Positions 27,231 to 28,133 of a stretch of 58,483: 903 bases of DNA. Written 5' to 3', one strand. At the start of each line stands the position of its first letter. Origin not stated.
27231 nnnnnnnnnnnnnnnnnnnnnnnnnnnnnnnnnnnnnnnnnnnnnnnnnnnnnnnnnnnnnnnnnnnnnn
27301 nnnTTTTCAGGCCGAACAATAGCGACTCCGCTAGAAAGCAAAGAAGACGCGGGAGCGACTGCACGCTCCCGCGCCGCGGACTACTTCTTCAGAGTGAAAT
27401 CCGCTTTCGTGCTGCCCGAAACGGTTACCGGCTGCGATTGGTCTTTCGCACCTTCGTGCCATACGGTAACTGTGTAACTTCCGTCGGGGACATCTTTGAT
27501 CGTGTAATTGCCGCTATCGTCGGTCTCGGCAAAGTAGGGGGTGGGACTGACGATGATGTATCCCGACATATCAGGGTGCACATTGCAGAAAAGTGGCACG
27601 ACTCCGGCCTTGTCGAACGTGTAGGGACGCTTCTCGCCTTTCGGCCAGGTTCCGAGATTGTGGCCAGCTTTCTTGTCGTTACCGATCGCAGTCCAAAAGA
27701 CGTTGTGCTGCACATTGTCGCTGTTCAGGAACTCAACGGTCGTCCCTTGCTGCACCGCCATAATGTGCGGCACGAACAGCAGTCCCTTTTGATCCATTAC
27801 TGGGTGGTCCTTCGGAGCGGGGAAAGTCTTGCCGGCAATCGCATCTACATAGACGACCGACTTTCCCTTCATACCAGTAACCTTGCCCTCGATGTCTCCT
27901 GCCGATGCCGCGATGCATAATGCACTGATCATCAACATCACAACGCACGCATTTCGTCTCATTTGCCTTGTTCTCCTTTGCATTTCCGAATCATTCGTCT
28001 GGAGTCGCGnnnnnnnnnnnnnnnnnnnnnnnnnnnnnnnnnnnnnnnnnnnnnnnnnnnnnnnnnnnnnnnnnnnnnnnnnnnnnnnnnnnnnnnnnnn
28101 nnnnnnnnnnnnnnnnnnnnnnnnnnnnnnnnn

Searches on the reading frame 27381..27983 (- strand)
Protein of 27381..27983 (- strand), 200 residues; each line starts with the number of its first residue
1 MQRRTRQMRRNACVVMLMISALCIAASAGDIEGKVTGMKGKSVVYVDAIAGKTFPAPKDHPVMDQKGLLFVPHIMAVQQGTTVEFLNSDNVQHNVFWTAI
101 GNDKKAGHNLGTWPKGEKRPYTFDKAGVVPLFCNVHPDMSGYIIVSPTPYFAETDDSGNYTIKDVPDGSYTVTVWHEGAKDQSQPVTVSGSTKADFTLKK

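Call 4: search_protein_families(library=pfam, proteins=[window:27381-27983:-], max_evalue=0.01)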
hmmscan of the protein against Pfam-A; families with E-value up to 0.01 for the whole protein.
window:27381-27983:- (200 aa): 4 families
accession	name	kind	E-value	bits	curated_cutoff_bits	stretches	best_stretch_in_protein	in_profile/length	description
PF13620.12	CarboxypepD_reg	-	1.2e-09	38.9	32.3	1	148-199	28-82/82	Carboxypeptidase regulatory-like domain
PF14686.12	fn3_3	-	3.7e-09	36.7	24.4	1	150-192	27-72/75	Polysaccharide lyase family 4, domain II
PF13715.12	CarbopepD_reg_2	-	4.8e-08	33.4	32.2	1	144-197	20-73/88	CarboxypepD_reg-like domain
PF00127.26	Copper-bind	-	6.2e-07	30.2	21.2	1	64-145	8-98/99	Copper binding proteins, plastocyanin/azurin family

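Call 7: search_protein_families(library=ncbifam, proteins=[window:27381-27983:-], max_evalue=0.01)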
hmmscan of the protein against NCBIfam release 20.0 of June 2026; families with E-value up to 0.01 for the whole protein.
window:27381-27983:- (200 aa): 4 families
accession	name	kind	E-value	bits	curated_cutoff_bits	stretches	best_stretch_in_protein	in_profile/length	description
TIGR02656.1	cyanin_plasto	equivalog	0.00025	21.4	87.85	1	64-145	8-98/99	plastocyanin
TIGR02657.1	amicyanin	equivalog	0.00046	20.5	110.2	1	75-145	13-82/83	amicyanin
NF052345.1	S_layer_anammox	exception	0.00098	16.6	1400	1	150-198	1339-1391/1596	Kustd1514 family S-layer glycoprotein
NF040942.2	hypo_ExtJ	equivalog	0.008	16.6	52.5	0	14-44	9-39/77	selenite/tellurite reduction operon protein ExtJ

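Call 19: search_solved_structures(query=window:27381-27983:-, max_evalue=1, show_alignments=2)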
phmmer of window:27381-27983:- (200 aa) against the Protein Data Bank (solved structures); distinct sequences matched with E-value up to 1: 32.
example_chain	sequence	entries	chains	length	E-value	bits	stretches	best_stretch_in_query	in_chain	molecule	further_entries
6hbe_A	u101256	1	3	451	2.9e-05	27.3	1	63-145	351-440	Copper-containing nitrite reductase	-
3c75_A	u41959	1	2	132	3.3e-05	27.1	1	55-145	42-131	Amicyanin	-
1id2_A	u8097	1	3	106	3.7e-05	26.9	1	56-145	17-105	AMICYANIN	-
5fc9_A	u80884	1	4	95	0.00011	25.3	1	70-146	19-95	Blue (Type 1) copper domain protein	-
9cck_A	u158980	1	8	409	0.00021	24.4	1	72-145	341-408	Copper-containing nitrite reductase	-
4p5r_A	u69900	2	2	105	0.0015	21.7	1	74-145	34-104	Amicyanin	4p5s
1sf3_A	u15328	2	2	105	0.0015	21.7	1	74-145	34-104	Amicyanin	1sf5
1sfd_A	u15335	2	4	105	0.002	21.2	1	74-145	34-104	Amicyanin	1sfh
1bxu_A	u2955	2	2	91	0.0023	21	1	65-144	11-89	PLASTOCYANIN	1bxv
1m9w_A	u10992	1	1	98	0.0023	21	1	64-138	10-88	plastocyanin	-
1j5c_A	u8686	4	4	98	0.0023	21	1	64-138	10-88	PLASTOCYANIN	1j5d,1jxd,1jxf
1mda_A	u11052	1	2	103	0.0027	20.8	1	74-145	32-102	AMICYANIN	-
1aac_A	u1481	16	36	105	0.0028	20.8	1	74-145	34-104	AMICYANIN | PROTEIN (AMICYANIN)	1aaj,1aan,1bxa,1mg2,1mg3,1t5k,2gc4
2qdv_A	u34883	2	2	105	0.0038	20.3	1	74-145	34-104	Amicyanin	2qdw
2gb2_A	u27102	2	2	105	0.0039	20.3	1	74-145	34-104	Amicyanin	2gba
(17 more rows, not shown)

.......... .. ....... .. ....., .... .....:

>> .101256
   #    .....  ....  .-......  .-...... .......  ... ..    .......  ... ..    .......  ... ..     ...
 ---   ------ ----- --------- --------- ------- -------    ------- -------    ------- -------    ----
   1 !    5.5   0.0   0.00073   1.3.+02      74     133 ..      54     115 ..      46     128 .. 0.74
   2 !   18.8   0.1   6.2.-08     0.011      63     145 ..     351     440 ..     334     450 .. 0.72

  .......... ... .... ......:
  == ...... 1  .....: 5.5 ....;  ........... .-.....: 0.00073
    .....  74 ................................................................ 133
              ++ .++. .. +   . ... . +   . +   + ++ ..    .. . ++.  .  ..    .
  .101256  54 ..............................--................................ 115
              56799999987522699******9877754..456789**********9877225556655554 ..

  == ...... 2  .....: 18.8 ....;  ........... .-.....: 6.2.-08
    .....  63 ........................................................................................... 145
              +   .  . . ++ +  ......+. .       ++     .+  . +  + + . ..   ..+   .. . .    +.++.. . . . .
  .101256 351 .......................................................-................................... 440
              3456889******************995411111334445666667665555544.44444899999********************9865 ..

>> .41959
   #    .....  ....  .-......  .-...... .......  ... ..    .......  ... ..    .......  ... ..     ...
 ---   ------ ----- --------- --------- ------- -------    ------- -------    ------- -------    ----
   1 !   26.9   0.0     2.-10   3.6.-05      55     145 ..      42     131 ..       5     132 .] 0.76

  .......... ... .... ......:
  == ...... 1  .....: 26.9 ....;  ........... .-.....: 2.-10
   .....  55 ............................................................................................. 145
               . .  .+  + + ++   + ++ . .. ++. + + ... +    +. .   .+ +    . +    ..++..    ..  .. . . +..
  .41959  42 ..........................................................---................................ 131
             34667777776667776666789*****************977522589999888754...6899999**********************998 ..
